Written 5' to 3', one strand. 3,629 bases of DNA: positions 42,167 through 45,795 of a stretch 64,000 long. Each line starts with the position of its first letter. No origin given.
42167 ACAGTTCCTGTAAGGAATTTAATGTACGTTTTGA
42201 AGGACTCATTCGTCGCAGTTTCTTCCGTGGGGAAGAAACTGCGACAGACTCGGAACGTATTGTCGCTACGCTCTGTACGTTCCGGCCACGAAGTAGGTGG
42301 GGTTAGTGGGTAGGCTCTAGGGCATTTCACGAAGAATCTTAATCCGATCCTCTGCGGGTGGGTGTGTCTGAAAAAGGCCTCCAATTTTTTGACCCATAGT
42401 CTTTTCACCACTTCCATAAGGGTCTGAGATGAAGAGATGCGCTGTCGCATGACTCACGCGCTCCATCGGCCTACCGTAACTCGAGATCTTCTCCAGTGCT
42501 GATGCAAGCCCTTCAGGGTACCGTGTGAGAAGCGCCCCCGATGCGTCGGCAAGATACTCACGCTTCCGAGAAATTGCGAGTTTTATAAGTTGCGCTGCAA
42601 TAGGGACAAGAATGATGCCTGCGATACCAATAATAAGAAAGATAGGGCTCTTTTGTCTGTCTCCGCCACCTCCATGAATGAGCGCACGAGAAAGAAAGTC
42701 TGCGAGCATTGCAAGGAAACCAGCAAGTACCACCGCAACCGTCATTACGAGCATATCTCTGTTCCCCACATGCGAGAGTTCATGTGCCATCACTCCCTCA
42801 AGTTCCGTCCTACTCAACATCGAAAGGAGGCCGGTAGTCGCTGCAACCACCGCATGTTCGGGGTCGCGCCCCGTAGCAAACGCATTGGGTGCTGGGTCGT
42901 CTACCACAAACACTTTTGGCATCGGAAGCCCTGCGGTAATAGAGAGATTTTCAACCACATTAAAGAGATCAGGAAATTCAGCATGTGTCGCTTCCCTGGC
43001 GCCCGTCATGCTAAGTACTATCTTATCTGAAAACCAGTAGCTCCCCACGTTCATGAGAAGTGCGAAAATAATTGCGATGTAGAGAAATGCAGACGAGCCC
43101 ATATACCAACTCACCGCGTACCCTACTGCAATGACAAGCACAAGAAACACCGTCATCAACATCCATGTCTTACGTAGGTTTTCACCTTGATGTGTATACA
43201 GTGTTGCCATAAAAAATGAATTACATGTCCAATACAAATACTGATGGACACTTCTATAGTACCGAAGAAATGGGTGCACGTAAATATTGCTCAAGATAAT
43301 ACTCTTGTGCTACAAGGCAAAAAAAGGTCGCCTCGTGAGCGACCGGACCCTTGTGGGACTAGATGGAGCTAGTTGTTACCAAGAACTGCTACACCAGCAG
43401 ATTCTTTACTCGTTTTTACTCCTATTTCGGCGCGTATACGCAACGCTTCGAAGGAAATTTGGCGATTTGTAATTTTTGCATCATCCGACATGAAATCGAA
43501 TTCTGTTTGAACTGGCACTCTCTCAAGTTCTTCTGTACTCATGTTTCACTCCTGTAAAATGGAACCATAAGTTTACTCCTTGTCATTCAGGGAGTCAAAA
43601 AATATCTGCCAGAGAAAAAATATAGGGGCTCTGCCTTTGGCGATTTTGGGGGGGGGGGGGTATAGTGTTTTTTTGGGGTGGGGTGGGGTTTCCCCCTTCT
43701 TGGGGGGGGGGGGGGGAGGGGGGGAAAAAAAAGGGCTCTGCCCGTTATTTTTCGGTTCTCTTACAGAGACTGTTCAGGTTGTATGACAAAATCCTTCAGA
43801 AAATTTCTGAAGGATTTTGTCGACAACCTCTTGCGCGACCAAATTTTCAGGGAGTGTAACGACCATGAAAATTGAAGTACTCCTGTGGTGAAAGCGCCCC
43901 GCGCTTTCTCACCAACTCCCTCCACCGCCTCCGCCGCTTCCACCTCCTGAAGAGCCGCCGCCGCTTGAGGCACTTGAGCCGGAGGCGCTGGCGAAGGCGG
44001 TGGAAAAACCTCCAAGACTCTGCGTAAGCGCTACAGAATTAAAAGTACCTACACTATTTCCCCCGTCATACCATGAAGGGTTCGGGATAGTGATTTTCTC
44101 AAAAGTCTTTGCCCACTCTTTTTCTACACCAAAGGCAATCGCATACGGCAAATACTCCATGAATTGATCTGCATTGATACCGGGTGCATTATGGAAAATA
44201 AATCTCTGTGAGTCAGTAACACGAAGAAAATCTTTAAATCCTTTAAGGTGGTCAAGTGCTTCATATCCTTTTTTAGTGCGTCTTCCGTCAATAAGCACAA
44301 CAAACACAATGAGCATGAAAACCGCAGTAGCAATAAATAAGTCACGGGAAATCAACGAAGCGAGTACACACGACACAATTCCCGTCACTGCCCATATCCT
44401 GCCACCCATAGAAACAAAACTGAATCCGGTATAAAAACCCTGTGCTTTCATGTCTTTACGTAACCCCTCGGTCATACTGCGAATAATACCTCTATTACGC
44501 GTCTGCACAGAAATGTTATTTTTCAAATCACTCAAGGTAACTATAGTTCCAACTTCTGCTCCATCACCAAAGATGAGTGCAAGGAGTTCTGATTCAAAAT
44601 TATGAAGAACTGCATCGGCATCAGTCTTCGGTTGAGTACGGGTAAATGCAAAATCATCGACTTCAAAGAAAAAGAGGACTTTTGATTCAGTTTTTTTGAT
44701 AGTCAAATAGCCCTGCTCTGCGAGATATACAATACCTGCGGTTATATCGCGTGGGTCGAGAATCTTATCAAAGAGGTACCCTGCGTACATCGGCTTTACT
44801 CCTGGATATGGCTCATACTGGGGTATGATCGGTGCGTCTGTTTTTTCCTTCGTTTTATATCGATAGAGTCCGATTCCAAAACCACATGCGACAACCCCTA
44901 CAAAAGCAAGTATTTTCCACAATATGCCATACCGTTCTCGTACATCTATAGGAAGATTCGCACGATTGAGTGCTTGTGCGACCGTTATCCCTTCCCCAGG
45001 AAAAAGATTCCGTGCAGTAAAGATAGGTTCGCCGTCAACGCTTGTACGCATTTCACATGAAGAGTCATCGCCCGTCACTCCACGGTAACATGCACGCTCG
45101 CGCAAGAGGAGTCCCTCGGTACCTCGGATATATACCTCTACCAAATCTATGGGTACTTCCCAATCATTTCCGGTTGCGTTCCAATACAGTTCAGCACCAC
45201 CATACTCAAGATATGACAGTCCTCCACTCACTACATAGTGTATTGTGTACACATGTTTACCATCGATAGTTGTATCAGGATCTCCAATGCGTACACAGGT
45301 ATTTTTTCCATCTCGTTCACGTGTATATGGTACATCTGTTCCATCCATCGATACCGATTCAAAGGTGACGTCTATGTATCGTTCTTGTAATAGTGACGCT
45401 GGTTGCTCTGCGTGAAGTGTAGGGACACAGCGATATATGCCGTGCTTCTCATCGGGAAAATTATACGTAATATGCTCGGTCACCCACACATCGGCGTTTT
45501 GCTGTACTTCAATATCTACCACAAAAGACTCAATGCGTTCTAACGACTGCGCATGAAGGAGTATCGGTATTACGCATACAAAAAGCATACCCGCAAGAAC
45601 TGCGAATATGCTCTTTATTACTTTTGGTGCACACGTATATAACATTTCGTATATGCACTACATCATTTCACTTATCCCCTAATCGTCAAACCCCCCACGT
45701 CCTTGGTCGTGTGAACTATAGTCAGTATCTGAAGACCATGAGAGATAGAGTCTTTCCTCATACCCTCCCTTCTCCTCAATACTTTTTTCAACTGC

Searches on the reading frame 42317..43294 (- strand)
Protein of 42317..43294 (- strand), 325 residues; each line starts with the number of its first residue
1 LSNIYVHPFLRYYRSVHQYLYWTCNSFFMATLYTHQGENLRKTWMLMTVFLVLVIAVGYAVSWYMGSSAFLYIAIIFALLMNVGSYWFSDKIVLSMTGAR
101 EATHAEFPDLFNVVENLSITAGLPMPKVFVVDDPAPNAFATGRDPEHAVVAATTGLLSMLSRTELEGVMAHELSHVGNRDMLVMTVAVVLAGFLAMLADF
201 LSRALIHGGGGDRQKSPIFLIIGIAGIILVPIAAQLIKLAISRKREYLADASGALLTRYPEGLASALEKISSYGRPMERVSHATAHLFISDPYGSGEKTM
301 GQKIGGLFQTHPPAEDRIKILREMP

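Call 66: search_protein_families(library=pfam, proteins=[window:42317-43294:-], max_evalue=0.001)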
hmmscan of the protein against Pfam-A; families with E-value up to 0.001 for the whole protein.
window:42317-43294:- (325 aa): 1 family
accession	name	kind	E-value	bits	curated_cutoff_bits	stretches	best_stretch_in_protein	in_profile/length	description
PF01435.24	Peptidase_M48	-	3.9e-32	112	20.3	1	106-324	3-185/186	Peptidase family M48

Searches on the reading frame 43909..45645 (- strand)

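Call 66: search_protein_families(library=pfam, proteins=[window:43909-45645:-], max_evalue=0.001)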
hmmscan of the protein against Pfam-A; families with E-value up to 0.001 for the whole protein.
window:43909-45645:- (578 aa): 2 families
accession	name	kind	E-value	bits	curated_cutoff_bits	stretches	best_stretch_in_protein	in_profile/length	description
PF20990.2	DUF2207_C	-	2.3e-31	109.8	33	1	275-515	2-247/247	Predicted membrane protein (DUF2207) C-terminal domain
PF09972.14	DUF2207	-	5.2e-27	95.6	24.4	1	37-223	1-169/172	Predicted membrane protein (DUF2207) N-terminal domain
